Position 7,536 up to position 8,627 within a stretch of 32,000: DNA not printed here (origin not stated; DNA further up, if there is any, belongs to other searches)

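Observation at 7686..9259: Translationally coupled pair of stand-alone flavodiiron-core-like MBL proteins, one ligand-complete, one degenerate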

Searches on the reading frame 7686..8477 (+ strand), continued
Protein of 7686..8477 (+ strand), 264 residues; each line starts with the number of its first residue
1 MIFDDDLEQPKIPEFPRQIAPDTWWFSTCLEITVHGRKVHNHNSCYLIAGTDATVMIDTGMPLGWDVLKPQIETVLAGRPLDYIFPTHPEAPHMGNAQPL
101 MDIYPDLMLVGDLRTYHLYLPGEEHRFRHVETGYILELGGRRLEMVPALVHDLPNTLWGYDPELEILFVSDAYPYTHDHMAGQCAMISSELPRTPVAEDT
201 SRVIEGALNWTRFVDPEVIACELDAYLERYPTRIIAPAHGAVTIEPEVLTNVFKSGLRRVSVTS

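Call 21: find_related_loci(query=A1, collection=genome_contigs, flank=10000)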
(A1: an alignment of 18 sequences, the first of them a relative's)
Query A1 (264 aa) in genome_contigs; peptide patterns used: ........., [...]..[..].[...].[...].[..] (x = any residue, [..] = any of these).
63 stretches matched a pattern; 56 encode a relative of the query (tblastn E <= 1e-3); 56 distinct loci.
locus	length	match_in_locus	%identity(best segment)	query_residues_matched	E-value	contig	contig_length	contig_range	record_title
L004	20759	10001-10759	69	12-264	2e-121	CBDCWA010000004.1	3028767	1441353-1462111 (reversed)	MAG: Hyphomicrobiaceae bacterium isolate 37700a33-9fac-4853-aa28-988843778b14 genome assembly, contig: contig_4, whole g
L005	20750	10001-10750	63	12-261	4e-108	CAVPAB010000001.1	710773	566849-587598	MAG: uncultured Alphaproteobacteria bacterium isolate MFD09848.bin.2.80 genome assembly, contig: contig_11599, whole gen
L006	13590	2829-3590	62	6-261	2e-104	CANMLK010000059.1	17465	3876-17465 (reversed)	MAG: Beijerinckiaceae bacterium isolate ZH-15may19-187 genome assembly, contig: ZH-15May19-c8375, whole genome shotgun s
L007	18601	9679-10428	60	12-261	9e-103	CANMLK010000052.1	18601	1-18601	MAG: Beijerinckiaceae bacterium isolate ZH-15may19-187 genome assembly, contig: ZH-15May19-c7579, whole genome shotgun s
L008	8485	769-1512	60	13-260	9e-101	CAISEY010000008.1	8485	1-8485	MAG: uncultured Rhizobiales bacterium isolate Umea_bin-08939 genome assembly, contig: bin-08939:008/461, whole genome sh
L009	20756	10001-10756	58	11-262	1e-97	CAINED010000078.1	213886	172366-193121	MAG: uncultured Rhizobiales bacterium isolate ErkenSummer_bin-4723 genome assembly, contig: bin-4723:78/92, whole genome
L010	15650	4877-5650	57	5-260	3e-97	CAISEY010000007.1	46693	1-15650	MAG: uncultured Rhizobiales bacterium isolate Umea_bin-08939 genome assembly, contig: bin-08939:007/461, whole genome sh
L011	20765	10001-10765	56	8-262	3e-97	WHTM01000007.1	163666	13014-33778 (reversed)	MAG: Hyphomicrobiales bacterium isolate Dino_bin37 NODE_64_length_163666_cov_4.51021, whole genome shotgun sequence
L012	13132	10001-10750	55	13-262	2e-95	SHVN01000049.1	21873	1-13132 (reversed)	MAG: Xanthobacteraceae bacterium isolate Baikal-deep-G39 BACOMB-40M-C842, whole genome shotgun sequence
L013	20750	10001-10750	56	14-263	3e-95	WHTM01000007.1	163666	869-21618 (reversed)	MAG: Hyphomicrobiales bacterium isolate Dino_bin37 NODE_64_length_163666_cov_4.51021, whole genome shotgun sequence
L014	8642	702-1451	54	12-261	1e-94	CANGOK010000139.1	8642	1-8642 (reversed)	MAG: Beijerinckiaceae bacterium isolate Jr-7aug17-161 genome assembly, contig: Jr-7aug17-C14282, whole genome shotgun se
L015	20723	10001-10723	59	21-260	2e-94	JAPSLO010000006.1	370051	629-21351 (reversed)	MAG: Roseomonas sp. isolate RH59_bin.032 NODE_20_length_370051_cov_7.717174, whole genome shotgun sequence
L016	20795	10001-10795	54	3-261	6e-94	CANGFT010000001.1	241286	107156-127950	MAG: Beijerinckiaceae bacterium isolate Jr-28aug17-115 genome assembly, contig: Jr-28aug17-C51, whole genome shotgun seq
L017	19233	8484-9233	54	12-261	2e-89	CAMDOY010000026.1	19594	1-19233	MAG: Rhizobium sp. Q54 isolate TrE-25oct19-112 genome assembly, contig: TrE-25oct19-C2941, whole genome shotgun sequence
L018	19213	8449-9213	52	7-261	6e-89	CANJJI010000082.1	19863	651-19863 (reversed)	MAG: Beijerinckiaceae bacterium isolate RH-23may17-1181 genome assembly, contig: RH-23may17-C20044, whole genome shotgun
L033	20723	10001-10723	39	17-257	2e-55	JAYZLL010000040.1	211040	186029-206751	MAG: Pseudomonadota bacterium isolate XB_MAG305 DB_MAG305_0040, whole genome shotgun sequence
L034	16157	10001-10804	37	17-260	1e-55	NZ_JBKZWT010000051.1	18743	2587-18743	Sinomonas sp. G460-2 51, whole genome shotgun sequence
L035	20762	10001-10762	37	14-256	4e-54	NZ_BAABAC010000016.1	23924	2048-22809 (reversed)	Nocardioides ginsengisoli strain JCM 16930 sequence16, whole genome shotgun sequence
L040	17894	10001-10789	40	17-260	2e-54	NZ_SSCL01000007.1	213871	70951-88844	Sinomonas gamaensis strain NEAU-HV1 Scaffold7, whole genome shotgun sequence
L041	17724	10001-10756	36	15-255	2e-49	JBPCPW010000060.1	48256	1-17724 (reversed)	MAG: Candidatus Dormibacteria bacterium isolate TH_ant_mag_192 S1Ck127_5492661_flag_1_multi_15.9938_len_48256, whole gen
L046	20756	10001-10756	36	15-255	1e-47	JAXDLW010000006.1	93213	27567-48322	MAG: Chloroflexota bacterium isolate BP_627 scaffold_4758277, whole genome shotgun sequence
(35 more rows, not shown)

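Call 25: predict_structure(alignment_id=A1)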
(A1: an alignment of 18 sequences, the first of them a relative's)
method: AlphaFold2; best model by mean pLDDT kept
length: 264 residues; sequences in the alignment: 18
mean_pLDDT: 93.1   pTM: 0.90
mean pLDDT of the five models: 93.1, 91.4, 90.7, 90.6, 90.3
residues with pLDDT >= 90: 214; 70-90: 42; 50-70: 7; < 50: 1
segments of 3 or more residues with pLDDT < 50: none
pLDDT, mean of each block of 10 residues (from residue 1): 63 95 96 90 96 98 96 98 96 95 98 92 97 97 96 93 97 89 91 91 86 91 96 96 95 94 78
secondary structure, 60 per line:
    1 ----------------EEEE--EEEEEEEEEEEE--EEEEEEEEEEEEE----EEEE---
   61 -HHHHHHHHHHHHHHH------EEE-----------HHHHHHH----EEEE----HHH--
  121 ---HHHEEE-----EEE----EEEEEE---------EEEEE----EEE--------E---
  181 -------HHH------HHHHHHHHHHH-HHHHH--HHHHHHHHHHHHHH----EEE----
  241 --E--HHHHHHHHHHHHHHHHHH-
elements in order: E17-20 E23-34 E37-49 E54-57 H62-76 E83-85 H97-103 E108-111 E127-129 E135-137 E142-147 E157-161 E166-168 H197-207 H209-213 H216-229 E234-236 H246-263

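Call 29: fold_search(model_id=the predicted structure, library=pdb)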
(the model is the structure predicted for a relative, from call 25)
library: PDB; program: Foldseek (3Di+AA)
matches with E <= 10: 830; with E <= 0.001: 519
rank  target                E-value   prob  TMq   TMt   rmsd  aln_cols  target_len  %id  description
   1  2ohh_A                4.4e-17  1.00  0.71  0.48   4.4       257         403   21  Crystal Structure of coenzyme F420H2 oxidase (FprA), a diiron flavoprotein, active oxidized state (released 2007-05-22)
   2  6frn_A                2.9e-15  1.00  0.68  0.46   4.6       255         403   17  Structure of F420H2 oxidase (FprA) co-crystallized with 10mM Tb-Xo4 and calcium chloride (released 2018-10-03)
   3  6frn_C                8.7e-15  1.00  0.70  0.47   4.6       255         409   18  Structure of F420H2 oxidase (FprA) co-crystallized with 10mM Tb-Xo4 and calcium chloride (released 2018-10-03)
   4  6frm_A                1.0e-14  1.00  0.69  0.47   4.6       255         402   18  Crystal Structure of coenzyme F420H2 oxidase (FprA) co-crystallized with 10 mM Tb-Xo4 (released 2018-10-31)
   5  6zk8_A                1.3e-14  1.00  0.70  0.47   4.7       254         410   18  Native crystal structure of anaerobic F420H2-Oxidase from Methanothermococcus thermolithotrophicus at 1.8A resolution (released 2020-11-25)
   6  6frm_C                2.4e-14  1.00  0.70  0.47   4.6       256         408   18  Crystal Structure of coenzyme F420H2 oxidase (FprA) co-crystallized with 10 mM Tb-Xo4 (released 2018-10-31)
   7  6frn_B                3.7e-14  1.00  0.68  0.46   4.6       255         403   17  Structure of F420H2 oxidase (FprA) co-crystallized with 10mM Tb-Xo4 and calcium chloride (released 2018-10-03)
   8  6frm_E                7.2e-14  1.00  0.67  0.46   4.7       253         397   18  Crystal Structure of coenzyme F420H2 oxidase (FprA) co-crystallized with 10 mM Tb-Xo4 (released 2018-10-31)
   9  6frm_F                1.5e-13  1.00  0.68  0.47   4.7       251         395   18  Crystal Structure of coenzyme F420H2 oxidase (FprA) co-crystallized with 10 mM Tb-Xo4 (released 2018-10-31)
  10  1ycf_A                1.8e-13  1.00  0.70  0.48   4.7       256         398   20  Oxidized (di-ferric) FprA from Moorella thermoacetica (released 2005-04-19)
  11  6frm_B                2.9e-13  1.00  0.68  0.46   4.7       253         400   19  Crystal Structure of coenzyme F420H2 oxidase (FprA) co-crystallized with 10 mM Tb-Xo4 (released 2018-10-31)
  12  4fek_B                5.7e-13  1.00  0.67  0.71   5.3       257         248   15  Crystal Structure of putative diflavin flavoprotein A 5 (fragment 1-254) from Nostoc sp. PCC 7120, Northeast Structura (released 2012-07-11)
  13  6h0c                  6.0e-13  1.00  0.67  0.45   5.1       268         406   20  Flv1 flavodiiron core from Synechocystis sp. PCC6803 (released 2019-01-30)
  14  6h0d                  1.4e-12  1.00  0.65  0.45   5.1       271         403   20  Metal soaked Flv1 flavodiiron core from Synechocystis sp. PCC6803 (released 2019-01-30)
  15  4fek_A                1.9e-12  1.00  0.70  0.73   4.1       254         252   16  Crystal Structure of putative diflavin flavoprotein A 5 (fragment 1-254) from Nostoc sp. PCC 7120, Northeast Structura (released 2012-07-11)
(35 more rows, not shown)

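Call 31: search_protein_families(library=pfam, proteins=[L018:4162-5187:+, L009:7744-8802:+, L014:2267-3592:+, L035:7142-8008:+, L034:10847-11797:+, L046:12473-13648:+, L041:14810-15181:-, L033:559-2190:+, L007:4317-5129:+, L013:6161-6922:-], max_evalue=0.001)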
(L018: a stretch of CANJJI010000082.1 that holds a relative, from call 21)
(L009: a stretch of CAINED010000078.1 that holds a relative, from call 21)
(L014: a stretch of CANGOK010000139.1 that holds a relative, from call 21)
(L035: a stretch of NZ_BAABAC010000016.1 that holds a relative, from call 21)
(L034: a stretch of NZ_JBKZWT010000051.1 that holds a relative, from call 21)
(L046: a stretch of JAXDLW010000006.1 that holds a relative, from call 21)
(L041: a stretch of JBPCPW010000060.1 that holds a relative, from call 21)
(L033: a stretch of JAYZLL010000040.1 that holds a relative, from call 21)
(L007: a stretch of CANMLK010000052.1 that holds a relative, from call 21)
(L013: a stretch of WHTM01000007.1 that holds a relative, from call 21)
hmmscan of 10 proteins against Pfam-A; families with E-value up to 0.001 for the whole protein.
L018:4162-5187:+ (342 aa): 1 family
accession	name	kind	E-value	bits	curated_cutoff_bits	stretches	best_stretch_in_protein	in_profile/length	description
PF03401.19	TctC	-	4.5e-58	197.4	27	1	70-328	3-263/274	Tripartite tricarboxylate transporter family receptor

L009:7744-8802:+ (353 aa): 1 family
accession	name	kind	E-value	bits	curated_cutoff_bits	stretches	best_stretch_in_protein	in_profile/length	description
PF03401.19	TctC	-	1.2e-06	28.7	27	1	60-222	3-164/274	Tripartite tricarboxylate transporter family receptor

L014:2267-3592:+ (442 aa): 1 family
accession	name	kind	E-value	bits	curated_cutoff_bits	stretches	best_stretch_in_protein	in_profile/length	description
PF00296.26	Bac_luciferase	-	4.7e-51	174.4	27.9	1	29-320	11-250/314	Luciferase-like monooxygenase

L035:7142-8008:+ (289 aa): 5 families
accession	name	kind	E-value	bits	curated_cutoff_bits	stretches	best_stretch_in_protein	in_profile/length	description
PF00005.33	ABC_tran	-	7.3e-32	111.3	25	1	30-182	2-137/137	ABC transporter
PF13304.12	AAA_21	-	7.5e-08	33.2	27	1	144-216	228-302/304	AAA domain, putative AbiEii toxin, Type IV TA system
PF13191.12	AAA_16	-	0.00024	22.1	32.6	1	39-94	24-64/167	AAA ATPase domain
PF02463.25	SMC_N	-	0.00039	20.4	40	0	134-228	124-213/220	RecF/RecN/SMC N terminal domain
PF13401.12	AAA_22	-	0.00096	19.9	27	0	42-200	8-108/130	AAA domain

L034:10847-11797:+ (317 aa): 1 family
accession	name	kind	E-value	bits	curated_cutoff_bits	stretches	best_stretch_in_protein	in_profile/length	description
PF01522.26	Polysacc_deac_1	-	1.7e-17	64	23.1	1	79-168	13-102/124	Polysaccharide deacetylase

L046:12473-13648:+ (392 aa): 1 family
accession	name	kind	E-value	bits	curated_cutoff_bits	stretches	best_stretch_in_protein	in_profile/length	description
PF04909.20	Amidohydro_2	-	9.3e-27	95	26.4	1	127-374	60-288/289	Amidohydrolase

L041:14810-15181:- (124 aa): 3 families
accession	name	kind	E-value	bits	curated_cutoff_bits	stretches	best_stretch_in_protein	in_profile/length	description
PF13806.12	Rieske_2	-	9.2e-10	38.8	27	1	7-117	5-103/104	Rieske-like [2Fe-2S] domain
PF00355.32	Rieske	-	1e-09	38.6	20.3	1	6-97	4-76/88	Rieske [2Fe-2S] domain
PF22543.2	Rieske_4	-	1.7e-05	25.5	28.4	1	21-96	17-77/119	Soluble Rieske-type ferredoxin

L033:559-2190:+ (544 aa): 2 families
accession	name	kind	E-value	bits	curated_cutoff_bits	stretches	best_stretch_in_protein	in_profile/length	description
PF00501.34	AMP-binding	-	1.3e-81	274.8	29.9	1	28-402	2-384/384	AMP-binding enzyme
PF13193.12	AMP-binding_C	-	7.6e-17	62.4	24.5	1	451-527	1-76/76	AMP-binding enzyme C-terminal domain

L007:4317-5129:+ (271 aa): 2 families
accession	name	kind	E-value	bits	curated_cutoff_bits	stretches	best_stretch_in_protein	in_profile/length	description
PF17645.6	Amdase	-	8.5e-21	75.1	25.9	1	37-251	2-217/228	Arylmalonate decarboxylase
PF01177.27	Asp_Glu_race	-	1.5e-06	28.6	31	1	57-243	30-209/211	Asp/Glu/Hydantoin racemase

L013:6161-6922:- (254 aa): 3 families
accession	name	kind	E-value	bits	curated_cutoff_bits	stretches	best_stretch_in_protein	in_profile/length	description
PF13561.12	adh_short_C2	-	6.8e-61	206.3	27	1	16-251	1-235/236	Enoyl-(Acyl carrier protein) reductase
PF00106.31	adh_short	-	1.3e-56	191.6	26.6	1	10-203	1-192/195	short chain dehydrogenase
PF08659.16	KR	-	1.1e-08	35.6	22.6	1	12-177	3-166/180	KR domain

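Call 35: find_homologous_proteins(query=L033:9074-10738:+)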
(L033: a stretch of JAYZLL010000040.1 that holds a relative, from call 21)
Query L033:9074-10738:+ (555 aa): 9 proteins with E <= 0.001 among 8000 candidates.
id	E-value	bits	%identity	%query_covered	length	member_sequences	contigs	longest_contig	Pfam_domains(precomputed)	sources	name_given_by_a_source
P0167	0.0e+0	1175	91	100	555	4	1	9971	PF19583.6,PF00753.34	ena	-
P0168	0.0e+0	1018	79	100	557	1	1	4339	PF19583.6,PF00753.34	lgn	-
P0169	3.3e-286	968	75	100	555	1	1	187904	PF19583.6,PF00753.34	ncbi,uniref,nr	ncbi:MBL fold metallo-hydrolase [Mesobacterium pallidum]|uniref:MBL fold metallo-hydrolase n=1 Tax=M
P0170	3.7e-284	962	75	100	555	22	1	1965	PF19583.6,PF00753.34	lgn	-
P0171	6.6e-278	941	72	99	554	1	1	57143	PF19583.6,PF00753.34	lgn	-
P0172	5.9e-75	271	34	96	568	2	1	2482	PF19583.6,PF00753.34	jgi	jgi:flavorubredoxin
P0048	7.0e-55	205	38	49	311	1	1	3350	PF19583.6,PF00753.34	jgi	jgi:flavorubredoxin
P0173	1.5e-39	154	40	40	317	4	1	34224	PF00753.34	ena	-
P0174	5.7e-6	43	33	25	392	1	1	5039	PF19583.6,PF00753.34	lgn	-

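Call 41: find_encoding_contigs(protein=P0169, flank=9000, max_places=1)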
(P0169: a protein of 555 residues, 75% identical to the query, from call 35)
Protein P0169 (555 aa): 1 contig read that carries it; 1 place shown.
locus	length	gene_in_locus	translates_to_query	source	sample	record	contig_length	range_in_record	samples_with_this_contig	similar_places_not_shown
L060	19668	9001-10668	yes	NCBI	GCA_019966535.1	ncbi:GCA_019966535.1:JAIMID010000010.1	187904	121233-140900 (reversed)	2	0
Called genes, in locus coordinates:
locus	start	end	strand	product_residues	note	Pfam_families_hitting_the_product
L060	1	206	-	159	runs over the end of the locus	PF04290:DctQ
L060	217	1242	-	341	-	PF03480:DctP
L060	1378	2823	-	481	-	PF00171:Aldedh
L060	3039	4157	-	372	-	PF02515:CoA_transf_3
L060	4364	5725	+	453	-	-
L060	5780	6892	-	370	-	PF03480:DctP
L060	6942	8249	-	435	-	PF06808:DctM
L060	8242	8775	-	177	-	PF04290:DctQ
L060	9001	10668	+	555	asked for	PF00753:Lactamase_B (weak), PF19583:ODP (weak)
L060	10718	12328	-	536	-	PF00743:FMO-like (weak), PF01266:DAO (faint), PF07992:Pyr_redox_2, PF13450:NAD_binding_8, PF13738:Pyr_redox_3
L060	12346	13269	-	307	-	PF00135:COesterase, PF20434:BD-FAE, PF07859:Abhydrolase_3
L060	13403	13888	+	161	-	PF12802:MarR_2 (faint)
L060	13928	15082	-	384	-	PF02771:Acyl-CoA_dh_N, PF02770:Acyl-CoA_dh_M, PF00441:Acyl-CoA_dh_1, PF22924:ACOX_C_alpha1 (weak), PF08028:Acyl-CoA_dh_2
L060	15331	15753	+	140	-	PF12172:zf-ChsH2, PF01796:OB_ChsH2_C (faint)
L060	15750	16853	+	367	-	PF22691:Thiolase_C_1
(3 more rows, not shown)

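Call 42: find_encoding_contigs(protein=P0062, flank=9000, max_places=1)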
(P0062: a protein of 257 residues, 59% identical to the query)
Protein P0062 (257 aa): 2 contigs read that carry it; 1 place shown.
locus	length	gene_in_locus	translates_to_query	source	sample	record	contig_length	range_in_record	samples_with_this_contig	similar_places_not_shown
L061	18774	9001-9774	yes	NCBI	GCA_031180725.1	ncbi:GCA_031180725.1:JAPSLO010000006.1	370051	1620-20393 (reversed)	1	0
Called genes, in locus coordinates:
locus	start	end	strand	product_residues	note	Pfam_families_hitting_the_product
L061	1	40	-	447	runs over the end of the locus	PF03972:MmgE_PrpD_N, PF19305:MmgE_PrpD_C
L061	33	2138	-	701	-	PF13380:CoA_binding_2, PF13607:Succ_CoA_lig, PF13549:ATP-grasp_5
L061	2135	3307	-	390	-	PF02771:Acyl-CoA_dh_N, PF02770:Acyl-CoA_dh_M, PF00441:Acyl-CoA_dh_1, PF08028:Acyl-CoA_dh_2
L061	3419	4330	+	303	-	PF00126:HTH_1, PF03466:LysR_substrate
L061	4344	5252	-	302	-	-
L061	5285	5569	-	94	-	-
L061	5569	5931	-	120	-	PF00355:Rieske, PF13806:Rieske_2 (faint), PF22543:Rieske_4 (faint)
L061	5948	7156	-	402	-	PF04909:Amidohydro_2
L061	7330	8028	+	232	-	PF17645:Amdase, PF01177:Asp_Glu_race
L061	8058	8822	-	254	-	PF09339:HTH_IclR, PF01614:IclR_C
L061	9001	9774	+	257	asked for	PF00753:Lactamase_B, PF19583:ODP (weak)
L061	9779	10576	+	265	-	-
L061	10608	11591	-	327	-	PF03401:TctC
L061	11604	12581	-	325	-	PF03401:TctC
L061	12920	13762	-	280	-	PF02668:TauD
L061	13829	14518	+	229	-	PF00440:TetR_N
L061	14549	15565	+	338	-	PF03401:TctC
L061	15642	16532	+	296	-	PF08450:SGL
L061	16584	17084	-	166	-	-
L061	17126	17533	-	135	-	PF00565:SNase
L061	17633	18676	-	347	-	PF00126:HTH_1, PF03466:LysR_substrate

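Call 43: find_encoding_contigs(protein=P0064, flank=9000, max_places=1)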
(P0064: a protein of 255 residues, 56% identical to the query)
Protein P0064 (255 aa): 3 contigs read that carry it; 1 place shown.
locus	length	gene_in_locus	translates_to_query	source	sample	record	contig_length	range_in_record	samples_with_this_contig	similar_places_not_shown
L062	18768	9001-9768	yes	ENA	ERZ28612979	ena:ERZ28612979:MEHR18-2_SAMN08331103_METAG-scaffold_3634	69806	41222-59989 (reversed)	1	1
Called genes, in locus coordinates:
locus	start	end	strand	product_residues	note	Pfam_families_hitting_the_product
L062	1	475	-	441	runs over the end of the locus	PF09298:FAA_hydrolase_N, PF01557:FAA_hydrolase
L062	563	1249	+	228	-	PF00392:GntR, PF07729:FCD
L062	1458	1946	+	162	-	-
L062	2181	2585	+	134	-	PF02627:CMD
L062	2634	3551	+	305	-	PF02668:TauD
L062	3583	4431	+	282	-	PF13354:Beta-lactamase2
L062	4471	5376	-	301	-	-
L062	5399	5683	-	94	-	-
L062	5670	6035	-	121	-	PF00355:Rieske, PF13806:Rieske_2 (faint), PF22543:Rieske_4 (faint)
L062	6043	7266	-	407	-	PF04909:Amidohydro_2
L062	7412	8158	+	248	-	PF01177:Asp_Glu_race (weak), PF17645:Amdase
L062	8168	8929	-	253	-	PF09339:HTH_IclR, PF01614:IclR_C (weak)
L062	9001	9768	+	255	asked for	PF00753:Lactamase_B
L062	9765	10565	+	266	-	-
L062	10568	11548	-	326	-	PF03401:TctC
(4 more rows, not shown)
